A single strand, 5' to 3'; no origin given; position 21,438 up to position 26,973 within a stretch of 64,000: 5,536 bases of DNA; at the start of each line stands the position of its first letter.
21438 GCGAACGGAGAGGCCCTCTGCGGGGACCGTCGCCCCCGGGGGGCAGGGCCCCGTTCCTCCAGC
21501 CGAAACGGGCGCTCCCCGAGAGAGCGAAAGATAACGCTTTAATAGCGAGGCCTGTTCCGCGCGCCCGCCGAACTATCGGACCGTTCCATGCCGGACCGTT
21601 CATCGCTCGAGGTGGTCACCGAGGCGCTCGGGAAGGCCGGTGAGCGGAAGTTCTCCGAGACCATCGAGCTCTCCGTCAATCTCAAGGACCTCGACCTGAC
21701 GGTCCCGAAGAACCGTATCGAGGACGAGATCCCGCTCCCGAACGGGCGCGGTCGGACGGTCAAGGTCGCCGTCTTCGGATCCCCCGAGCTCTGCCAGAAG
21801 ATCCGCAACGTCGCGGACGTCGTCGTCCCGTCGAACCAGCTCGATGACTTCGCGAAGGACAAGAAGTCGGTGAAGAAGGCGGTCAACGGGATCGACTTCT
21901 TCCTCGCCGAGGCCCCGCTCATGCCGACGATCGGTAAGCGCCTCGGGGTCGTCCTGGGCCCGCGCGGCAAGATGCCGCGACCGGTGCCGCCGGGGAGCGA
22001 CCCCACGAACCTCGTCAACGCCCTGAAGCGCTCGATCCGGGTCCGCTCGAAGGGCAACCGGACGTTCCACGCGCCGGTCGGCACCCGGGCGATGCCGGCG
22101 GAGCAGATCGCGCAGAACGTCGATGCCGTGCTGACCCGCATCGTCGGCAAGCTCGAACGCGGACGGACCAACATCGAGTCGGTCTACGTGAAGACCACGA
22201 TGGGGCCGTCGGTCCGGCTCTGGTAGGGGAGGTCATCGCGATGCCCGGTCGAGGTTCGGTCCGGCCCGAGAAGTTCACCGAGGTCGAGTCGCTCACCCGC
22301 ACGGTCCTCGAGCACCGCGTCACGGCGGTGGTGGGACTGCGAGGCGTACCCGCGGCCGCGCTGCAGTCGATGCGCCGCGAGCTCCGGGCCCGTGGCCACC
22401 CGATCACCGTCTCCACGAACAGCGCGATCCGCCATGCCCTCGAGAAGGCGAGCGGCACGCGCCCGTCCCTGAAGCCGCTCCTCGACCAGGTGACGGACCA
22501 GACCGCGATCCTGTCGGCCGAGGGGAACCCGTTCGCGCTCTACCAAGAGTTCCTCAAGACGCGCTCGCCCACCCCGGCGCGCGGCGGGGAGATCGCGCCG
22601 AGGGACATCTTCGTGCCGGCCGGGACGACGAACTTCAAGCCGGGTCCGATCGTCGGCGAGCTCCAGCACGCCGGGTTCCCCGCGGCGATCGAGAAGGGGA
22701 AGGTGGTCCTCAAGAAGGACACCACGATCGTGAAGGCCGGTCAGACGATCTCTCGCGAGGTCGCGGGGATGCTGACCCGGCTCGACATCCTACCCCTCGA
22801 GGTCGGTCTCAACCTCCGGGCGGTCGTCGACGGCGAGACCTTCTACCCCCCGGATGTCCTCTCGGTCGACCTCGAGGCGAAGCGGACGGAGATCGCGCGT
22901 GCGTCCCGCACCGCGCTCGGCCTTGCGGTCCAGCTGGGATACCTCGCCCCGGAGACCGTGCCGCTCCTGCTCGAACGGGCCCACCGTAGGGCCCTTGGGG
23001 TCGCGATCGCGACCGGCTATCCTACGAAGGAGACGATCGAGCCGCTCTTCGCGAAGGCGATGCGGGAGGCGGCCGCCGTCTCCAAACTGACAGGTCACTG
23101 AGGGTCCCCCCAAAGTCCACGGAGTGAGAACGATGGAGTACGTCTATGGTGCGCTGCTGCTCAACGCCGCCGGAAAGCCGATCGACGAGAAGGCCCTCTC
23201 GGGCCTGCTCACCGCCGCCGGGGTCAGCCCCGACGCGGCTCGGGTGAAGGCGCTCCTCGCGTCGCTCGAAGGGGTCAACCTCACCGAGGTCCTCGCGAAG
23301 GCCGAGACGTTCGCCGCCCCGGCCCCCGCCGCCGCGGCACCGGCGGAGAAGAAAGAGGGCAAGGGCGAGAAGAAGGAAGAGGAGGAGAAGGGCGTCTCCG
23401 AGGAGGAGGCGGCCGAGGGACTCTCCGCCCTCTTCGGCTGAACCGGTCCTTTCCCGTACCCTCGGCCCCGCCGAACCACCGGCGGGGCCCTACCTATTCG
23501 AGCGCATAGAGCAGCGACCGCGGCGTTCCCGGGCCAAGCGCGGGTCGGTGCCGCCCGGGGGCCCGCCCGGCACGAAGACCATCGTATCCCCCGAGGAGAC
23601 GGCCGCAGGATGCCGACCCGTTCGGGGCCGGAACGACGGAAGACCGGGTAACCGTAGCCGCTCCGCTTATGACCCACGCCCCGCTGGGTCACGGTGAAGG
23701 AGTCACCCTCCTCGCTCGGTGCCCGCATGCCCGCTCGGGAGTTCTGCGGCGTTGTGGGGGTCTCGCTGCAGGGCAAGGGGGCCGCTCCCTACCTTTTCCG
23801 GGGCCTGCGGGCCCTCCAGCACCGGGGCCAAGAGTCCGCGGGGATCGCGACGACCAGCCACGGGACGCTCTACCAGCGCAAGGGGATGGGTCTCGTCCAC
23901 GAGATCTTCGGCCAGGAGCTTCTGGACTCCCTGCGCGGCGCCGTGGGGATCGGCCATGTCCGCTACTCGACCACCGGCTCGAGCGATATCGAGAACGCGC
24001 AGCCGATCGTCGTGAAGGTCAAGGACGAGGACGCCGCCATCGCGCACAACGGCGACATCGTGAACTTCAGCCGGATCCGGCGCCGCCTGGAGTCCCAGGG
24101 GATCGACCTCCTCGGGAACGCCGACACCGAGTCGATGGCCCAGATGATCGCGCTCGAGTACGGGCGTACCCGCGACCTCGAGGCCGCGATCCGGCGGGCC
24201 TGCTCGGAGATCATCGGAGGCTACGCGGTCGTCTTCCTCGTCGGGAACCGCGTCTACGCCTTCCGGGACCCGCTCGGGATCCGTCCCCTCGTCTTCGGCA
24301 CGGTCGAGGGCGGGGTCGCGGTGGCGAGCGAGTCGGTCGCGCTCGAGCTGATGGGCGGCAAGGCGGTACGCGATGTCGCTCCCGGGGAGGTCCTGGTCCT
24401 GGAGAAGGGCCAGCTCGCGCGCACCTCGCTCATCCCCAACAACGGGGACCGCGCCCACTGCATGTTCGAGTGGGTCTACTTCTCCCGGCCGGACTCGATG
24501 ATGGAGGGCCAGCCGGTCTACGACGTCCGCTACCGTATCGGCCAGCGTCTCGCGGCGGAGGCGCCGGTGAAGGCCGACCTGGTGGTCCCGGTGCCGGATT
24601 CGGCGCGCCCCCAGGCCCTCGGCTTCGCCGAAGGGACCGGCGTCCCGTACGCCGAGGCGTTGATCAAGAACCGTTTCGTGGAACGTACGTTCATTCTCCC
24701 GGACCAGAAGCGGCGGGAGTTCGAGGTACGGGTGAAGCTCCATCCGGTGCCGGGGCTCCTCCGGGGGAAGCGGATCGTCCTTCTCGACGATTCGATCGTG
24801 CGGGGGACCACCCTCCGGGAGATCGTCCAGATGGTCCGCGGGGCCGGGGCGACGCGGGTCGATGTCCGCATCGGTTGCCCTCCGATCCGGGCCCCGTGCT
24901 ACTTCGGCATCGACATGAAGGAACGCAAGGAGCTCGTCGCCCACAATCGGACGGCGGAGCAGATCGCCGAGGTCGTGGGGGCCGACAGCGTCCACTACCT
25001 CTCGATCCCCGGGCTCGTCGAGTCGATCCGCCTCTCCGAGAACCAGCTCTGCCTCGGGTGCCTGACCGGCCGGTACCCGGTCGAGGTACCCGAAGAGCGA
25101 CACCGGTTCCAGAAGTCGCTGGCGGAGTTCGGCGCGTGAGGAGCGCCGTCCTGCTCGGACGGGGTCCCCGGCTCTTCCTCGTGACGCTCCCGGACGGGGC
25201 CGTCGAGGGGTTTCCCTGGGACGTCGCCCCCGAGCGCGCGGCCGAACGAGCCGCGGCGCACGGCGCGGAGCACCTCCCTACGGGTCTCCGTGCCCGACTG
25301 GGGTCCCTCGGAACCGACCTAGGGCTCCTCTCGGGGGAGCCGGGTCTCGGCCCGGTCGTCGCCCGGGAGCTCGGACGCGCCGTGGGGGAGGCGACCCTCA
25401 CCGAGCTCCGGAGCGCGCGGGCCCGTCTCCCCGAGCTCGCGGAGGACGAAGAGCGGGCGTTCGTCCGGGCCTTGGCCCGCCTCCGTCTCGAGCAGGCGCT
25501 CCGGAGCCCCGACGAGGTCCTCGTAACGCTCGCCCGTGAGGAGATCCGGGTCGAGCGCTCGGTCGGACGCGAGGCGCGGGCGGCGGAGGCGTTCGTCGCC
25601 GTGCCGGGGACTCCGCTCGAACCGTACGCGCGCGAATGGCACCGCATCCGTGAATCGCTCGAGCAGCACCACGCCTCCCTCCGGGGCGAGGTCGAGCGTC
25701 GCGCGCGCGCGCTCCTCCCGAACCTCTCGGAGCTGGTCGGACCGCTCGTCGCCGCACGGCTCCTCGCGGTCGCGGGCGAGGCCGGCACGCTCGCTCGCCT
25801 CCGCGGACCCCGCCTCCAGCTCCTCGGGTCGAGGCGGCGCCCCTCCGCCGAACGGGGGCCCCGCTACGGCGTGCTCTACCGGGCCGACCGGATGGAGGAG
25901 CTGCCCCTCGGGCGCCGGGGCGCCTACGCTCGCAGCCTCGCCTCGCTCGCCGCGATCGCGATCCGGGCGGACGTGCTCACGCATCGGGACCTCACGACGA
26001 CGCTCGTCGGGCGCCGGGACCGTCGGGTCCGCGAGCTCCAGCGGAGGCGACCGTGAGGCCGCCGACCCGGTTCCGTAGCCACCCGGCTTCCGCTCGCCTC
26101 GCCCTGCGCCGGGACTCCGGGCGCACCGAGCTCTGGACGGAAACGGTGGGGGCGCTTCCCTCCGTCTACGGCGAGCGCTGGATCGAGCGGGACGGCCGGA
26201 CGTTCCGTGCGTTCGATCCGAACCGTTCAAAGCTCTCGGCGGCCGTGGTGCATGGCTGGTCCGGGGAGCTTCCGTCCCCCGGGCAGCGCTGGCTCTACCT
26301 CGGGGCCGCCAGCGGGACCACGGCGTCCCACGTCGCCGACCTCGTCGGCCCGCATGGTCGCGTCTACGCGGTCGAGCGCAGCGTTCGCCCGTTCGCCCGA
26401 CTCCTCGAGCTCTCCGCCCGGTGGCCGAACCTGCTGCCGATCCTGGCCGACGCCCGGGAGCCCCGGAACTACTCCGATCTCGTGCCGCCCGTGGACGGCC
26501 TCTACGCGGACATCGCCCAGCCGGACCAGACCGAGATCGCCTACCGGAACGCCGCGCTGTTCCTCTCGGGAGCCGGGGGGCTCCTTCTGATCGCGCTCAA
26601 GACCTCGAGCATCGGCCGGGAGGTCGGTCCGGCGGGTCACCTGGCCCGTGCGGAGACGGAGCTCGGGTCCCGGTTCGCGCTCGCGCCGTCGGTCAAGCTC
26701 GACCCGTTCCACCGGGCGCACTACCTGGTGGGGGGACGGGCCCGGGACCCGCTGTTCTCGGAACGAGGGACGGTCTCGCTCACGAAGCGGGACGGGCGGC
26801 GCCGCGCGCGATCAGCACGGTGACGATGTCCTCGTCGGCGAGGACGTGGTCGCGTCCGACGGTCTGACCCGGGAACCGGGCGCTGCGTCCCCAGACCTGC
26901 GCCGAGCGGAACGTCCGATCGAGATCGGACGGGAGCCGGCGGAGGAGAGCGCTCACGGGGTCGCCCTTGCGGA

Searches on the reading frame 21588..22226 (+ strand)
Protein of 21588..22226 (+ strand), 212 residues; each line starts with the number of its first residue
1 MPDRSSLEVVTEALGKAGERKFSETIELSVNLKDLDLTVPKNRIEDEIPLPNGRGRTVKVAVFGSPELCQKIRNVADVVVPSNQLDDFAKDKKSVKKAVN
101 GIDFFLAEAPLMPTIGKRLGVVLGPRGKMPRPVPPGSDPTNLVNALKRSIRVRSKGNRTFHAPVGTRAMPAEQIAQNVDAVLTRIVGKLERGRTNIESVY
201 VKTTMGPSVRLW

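Call 48: search_protein_families(library=pfam, proteins=[window:21588-22226:+], max_evalue=0.00001)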
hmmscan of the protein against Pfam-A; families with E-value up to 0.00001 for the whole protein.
window:21588-22226:+ (212 aa): 1 family
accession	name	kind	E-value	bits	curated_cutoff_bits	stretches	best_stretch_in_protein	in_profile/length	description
PF00687.26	Ribosomal_L1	-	1.4e-49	168.8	32.2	1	17-207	4-198/198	Ribosomal protein L1p/L10e family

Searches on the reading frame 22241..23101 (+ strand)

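Call 48: search_protein_families(library=pfam, proteins=[window:22241-23101:+], max_evalue=0.00001)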
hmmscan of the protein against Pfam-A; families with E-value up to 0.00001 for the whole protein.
window:22241-23101:+ (286 aa): 2 families
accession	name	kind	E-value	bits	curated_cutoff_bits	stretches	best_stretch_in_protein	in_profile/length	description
PF17777.6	RL10P_insert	-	1.2e-18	67.2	29.1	1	113-183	1-71/71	Insertion domain in 60S ribosomal protein L10P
PF00466.25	Ribosomal_L10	-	2.4e-12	47.2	22.8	1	8-104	3-95/100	Ribosomal protein L10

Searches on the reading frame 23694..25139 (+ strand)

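Call 48: search_protein_families(library=pfam, proteins=[window:23694-25139:+], max_evalue=0.00001)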
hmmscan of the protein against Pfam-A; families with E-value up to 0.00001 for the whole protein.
window:23694-25139:+ (481 aa): 3 families
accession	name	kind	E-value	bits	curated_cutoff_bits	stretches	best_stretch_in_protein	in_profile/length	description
PF13522.11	GATase_6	-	6.9e-18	65.4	27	1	81-213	9-130/130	Glutamine amidotransferase domain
PF13537.11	GATase_7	-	1.3e-16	61.1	25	1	99-217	10-121/123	Glutamine amidotransferase domain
PF13230.11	GATase_4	-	1.6e-06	27.7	23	0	80-152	69-141/272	Glutamine amidotransferases class-II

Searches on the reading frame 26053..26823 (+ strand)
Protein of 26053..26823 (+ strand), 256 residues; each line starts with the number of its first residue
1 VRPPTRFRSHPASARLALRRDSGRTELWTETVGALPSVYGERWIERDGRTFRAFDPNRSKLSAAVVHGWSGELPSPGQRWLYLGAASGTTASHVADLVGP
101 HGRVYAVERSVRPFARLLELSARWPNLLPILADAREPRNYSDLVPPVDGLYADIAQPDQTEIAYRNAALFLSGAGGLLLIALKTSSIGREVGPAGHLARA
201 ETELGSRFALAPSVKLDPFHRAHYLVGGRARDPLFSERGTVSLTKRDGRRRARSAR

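Call 48: search_protein_families(library=pfam, proteins=[window:26053-26823:+], max_evalue=0.00001)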
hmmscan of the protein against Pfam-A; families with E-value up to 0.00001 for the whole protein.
window:26053-26823:+ (256 aa): 1 family
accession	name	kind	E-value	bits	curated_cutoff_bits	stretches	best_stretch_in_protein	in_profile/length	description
PF01269.23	Fibrillarin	-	3.5e-56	190.3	27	1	21-230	16-225/227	Fibrillarin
